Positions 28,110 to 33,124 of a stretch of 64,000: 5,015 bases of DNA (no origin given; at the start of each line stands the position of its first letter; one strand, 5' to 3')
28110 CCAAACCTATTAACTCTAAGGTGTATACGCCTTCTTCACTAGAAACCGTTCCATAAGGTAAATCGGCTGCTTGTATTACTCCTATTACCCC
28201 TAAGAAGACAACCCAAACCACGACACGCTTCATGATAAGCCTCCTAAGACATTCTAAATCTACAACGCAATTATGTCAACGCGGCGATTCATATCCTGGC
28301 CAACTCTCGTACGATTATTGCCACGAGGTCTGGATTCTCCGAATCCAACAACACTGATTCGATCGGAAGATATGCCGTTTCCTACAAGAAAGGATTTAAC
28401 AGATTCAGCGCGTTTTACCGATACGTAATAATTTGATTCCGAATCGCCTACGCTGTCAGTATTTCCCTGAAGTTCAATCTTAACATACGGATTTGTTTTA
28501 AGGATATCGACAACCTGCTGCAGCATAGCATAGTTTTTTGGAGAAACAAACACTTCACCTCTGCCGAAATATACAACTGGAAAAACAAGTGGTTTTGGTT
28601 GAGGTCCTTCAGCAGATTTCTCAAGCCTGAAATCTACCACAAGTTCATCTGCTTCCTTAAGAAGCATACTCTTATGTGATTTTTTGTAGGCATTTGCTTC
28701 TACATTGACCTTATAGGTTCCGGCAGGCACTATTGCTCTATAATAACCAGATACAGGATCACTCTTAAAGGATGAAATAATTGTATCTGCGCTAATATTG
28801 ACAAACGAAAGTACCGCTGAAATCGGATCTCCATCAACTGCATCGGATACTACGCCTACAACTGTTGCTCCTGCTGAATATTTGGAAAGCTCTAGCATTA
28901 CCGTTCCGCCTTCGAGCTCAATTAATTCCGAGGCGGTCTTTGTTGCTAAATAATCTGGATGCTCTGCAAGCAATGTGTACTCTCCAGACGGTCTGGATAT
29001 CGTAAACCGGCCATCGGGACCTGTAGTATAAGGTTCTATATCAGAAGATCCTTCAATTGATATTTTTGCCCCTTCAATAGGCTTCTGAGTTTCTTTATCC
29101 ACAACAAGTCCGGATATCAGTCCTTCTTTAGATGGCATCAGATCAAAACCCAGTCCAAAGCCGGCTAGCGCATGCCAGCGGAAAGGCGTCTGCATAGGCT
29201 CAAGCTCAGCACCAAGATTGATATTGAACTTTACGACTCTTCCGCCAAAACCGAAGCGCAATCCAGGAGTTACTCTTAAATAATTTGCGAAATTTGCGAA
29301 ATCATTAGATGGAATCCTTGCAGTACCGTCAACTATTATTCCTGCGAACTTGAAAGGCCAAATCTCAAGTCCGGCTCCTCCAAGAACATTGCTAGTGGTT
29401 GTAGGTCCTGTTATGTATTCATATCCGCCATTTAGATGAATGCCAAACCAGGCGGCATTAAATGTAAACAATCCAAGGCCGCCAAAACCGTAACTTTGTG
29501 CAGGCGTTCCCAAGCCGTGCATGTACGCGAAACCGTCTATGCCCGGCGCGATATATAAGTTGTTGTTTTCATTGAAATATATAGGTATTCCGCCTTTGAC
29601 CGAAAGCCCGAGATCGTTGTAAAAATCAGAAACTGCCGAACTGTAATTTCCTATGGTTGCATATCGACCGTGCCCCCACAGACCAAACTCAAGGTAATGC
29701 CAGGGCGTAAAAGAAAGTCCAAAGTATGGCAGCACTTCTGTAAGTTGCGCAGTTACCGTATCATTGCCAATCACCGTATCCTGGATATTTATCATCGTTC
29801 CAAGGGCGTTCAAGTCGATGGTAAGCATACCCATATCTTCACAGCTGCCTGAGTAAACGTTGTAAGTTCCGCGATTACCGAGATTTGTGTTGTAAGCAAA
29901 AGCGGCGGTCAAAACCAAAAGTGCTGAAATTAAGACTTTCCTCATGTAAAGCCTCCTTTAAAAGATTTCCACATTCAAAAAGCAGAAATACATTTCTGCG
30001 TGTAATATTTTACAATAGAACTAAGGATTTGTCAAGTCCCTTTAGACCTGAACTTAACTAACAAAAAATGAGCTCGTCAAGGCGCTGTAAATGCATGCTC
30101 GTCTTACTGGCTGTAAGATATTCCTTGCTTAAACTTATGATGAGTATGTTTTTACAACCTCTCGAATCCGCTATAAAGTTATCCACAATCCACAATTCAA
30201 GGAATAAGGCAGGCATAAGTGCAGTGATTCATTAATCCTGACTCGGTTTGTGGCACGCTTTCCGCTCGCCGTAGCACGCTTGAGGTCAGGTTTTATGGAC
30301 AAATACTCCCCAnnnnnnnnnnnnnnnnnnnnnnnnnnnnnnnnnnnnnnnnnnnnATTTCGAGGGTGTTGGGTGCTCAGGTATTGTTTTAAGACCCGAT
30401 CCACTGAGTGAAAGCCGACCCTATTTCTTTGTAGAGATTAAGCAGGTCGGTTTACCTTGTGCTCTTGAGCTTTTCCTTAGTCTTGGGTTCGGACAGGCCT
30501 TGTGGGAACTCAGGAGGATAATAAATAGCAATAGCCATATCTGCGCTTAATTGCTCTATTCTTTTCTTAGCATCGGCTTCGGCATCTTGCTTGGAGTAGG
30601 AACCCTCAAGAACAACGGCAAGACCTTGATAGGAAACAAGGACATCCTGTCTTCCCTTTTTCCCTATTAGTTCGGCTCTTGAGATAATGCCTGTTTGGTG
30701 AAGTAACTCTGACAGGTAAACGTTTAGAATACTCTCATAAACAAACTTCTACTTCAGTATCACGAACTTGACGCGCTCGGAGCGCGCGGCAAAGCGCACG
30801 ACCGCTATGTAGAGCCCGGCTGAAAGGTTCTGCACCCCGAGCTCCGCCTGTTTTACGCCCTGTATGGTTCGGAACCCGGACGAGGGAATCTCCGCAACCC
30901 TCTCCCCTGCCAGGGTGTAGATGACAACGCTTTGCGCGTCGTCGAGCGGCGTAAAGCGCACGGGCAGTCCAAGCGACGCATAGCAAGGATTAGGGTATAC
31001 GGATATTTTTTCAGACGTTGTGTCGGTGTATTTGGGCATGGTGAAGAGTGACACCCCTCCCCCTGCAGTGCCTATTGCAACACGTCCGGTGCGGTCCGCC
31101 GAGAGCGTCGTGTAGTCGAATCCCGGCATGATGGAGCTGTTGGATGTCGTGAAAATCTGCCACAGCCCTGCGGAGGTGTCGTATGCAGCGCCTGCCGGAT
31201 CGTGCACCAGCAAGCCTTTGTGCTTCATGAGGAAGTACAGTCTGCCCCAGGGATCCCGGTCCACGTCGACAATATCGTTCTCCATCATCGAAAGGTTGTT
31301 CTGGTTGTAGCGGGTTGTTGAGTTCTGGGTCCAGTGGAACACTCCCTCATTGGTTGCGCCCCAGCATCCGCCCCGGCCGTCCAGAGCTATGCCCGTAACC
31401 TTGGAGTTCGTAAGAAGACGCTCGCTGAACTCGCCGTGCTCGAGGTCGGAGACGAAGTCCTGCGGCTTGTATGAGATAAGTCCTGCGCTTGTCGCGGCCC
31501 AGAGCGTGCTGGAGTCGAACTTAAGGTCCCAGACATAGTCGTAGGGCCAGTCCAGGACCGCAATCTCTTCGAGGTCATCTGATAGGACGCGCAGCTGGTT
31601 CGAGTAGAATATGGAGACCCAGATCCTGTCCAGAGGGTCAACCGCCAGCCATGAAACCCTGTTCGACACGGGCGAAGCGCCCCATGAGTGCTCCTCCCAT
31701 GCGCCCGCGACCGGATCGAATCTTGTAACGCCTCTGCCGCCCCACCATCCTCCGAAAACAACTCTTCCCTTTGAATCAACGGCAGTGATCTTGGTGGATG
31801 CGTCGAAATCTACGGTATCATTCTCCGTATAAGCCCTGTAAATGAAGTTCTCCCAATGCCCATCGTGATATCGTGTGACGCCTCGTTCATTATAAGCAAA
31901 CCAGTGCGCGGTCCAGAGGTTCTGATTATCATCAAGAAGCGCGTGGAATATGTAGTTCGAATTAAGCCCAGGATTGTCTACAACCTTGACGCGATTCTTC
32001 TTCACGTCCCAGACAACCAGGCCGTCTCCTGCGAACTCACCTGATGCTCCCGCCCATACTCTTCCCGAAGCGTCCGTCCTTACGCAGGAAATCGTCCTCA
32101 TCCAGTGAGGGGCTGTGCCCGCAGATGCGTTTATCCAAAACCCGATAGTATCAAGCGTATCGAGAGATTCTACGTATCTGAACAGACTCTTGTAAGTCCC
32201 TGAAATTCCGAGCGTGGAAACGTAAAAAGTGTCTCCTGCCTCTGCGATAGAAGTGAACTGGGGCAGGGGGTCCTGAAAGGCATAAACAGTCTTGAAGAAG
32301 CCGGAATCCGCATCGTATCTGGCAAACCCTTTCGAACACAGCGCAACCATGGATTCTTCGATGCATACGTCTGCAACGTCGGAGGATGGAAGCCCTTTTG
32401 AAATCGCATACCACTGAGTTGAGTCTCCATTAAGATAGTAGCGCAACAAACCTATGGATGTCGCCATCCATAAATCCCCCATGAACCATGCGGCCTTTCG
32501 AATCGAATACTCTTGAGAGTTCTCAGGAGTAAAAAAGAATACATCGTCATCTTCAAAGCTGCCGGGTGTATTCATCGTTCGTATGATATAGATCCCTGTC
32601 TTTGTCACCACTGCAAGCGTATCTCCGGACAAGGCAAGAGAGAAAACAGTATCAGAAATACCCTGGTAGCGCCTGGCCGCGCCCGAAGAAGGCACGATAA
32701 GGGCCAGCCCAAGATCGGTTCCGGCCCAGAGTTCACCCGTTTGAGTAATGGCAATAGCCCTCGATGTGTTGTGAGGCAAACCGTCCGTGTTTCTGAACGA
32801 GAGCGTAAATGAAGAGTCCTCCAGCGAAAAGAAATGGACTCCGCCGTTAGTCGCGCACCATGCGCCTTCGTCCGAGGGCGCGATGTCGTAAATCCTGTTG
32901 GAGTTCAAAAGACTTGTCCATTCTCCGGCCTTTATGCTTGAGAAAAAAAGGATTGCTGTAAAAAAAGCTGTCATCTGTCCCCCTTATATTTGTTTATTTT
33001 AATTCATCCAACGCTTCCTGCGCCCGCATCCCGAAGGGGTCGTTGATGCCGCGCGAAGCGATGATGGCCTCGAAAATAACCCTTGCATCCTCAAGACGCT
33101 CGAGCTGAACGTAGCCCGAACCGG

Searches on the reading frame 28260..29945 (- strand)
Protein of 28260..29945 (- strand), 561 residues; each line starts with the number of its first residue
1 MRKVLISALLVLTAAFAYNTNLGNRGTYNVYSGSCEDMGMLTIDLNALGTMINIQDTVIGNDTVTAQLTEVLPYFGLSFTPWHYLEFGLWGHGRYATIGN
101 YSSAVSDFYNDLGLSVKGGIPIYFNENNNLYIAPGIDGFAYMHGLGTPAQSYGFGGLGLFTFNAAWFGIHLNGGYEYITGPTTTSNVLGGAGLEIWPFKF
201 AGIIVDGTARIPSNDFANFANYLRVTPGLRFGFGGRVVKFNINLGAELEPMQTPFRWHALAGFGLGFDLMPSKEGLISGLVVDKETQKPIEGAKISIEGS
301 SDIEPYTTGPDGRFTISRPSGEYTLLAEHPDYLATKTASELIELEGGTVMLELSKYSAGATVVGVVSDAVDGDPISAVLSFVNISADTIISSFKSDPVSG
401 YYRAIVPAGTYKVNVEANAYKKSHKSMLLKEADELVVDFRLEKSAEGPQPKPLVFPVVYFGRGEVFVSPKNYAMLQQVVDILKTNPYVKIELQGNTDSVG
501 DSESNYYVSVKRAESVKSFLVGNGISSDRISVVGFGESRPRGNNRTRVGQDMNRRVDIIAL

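Call 66: search_protein_families(library=pfam, proteins=[window:28260-29945:-], max_evalue=0.00001)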
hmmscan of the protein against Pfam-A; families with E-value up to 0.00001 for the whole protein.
window:28260-29945:- (561 aa): 3 families
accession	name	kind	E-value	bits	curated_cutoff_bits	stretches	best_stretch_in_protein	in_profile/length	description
PF13620.12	CarboxypepD_reg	-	1.5e-19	70.5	32.3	2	277-337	2-64/82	Carboxypeptidase regulatory-like domain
PF00691.25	OmpA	-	6.9e-18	65.2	27.2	1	459-554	1-98/98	OmpA family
PF13715.12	CarbopepD_reg_2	-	1.4e-12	47.9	32.2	1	277-334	1-57/88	CarboxypepD_reg-like domain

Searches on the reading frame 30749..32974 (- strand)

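Call 66: search_protein_families(library=pfam, proteins=[window:30749-32974:-], max_evalue=0.00001)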
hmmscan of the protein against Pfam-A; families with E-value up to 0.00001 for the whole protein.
window:30749-32974:- (741 aa): 1 family
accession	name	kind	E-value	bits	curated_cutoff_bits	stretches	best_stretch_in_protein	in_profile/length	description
PF07494.17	Reg_prop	-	3.4e-09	36.2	20.4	0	65-87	1-23/24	Two component regulator propeller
